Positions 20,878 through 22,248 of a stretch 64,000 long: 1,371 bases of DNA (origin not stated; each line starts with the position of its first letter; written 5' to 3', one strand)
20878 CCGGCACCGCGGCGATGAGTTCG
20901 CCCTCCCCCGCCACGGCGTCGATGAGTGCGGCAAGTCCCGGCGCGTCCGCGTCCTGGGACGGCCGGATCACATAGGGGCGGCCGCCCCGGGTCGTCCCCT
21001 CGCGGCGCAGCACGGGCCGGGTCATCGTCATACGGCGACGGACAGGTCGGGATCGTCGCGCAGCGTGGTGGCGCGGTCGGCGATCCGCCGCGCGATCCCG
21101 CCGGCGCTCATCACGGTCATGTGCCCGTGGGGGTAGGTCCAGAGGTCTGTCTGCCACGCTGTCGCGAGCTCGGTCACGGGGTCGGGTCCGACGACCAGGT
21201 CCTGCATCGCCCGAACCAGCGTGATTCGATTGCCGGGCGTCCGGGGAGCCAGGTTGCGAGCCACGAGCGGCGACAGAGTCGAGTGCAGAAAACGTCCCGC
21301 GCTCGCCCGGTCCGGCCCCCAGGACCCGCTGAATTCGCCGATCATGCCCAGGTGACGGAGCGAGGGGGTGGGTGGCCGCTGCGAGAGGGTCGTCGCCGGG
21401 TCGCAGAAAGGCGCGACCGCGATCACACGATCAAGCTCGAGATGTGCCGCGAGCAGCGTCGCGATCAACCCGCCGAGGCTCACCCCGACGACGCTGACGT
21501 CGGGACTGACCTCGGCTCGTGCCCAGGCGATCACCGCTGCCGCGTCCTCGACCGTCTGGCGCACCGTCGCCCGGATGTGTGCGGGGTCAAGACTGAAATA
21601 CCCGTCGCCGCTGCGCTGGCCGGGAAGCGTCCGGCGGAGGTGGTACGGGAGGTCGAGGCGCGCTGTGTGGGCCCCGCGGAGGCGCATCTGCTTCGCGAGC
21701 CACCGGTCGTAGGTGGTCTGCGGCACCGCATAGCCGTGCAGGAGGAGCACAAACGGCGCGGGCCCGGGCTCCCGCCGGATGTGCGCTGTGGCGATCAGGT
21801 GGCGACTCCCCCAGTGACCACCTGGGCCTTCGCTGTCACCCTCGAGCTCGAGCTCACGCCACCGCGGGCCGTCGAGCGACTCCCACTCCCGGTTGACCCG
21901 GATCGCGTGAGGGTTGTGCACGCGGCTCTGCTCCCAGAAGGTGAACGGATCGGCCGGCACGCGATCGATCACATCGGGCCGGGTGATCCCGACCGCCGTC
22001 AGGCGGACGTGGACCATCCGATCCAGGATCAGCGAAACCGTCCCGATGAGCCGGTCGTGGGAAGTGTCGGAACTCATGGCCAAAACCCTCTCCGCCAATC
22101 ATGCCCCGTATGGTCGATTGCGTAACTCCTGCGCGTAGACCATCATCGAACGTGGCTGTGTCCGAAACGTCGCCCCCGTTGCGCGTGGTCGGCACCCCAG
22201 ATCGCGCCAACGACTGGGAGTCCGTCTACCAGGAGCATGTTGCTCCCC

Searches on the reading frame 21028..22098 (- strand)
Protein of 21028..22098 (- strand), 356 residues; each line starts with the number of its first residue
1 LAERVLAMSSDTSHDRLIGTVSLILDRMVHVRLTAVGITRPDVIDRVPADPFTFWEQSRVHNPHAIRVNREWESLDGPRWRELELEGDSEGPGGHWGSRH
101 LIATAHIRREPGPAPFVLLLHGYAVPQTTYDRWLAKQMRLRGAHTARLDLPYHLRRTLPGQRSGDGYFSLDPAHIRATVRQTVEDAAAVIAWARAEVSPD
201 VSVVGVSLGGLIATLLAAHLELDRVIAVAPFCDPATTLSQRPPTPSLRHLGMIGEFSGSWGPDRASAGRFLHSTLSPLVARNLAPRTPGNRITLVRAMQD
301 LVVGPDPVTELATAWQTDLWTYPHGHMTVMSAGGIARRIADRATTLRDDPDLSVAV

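Call 89: search_protein_families(library=pfam, max_evalue=0.0001, proteins=[window:21028-22098:-])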
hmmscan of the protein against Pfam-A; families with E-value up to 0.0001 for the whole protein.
window:21028-22098:- (356 aa): 1 family
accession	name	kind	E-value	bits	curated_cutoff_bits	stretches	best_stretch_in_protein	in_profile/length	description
PF12146.15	Hydrolase_4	-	7.3e-07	29.2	27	1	115-241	5-118/239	Serine aminopeptidase, S33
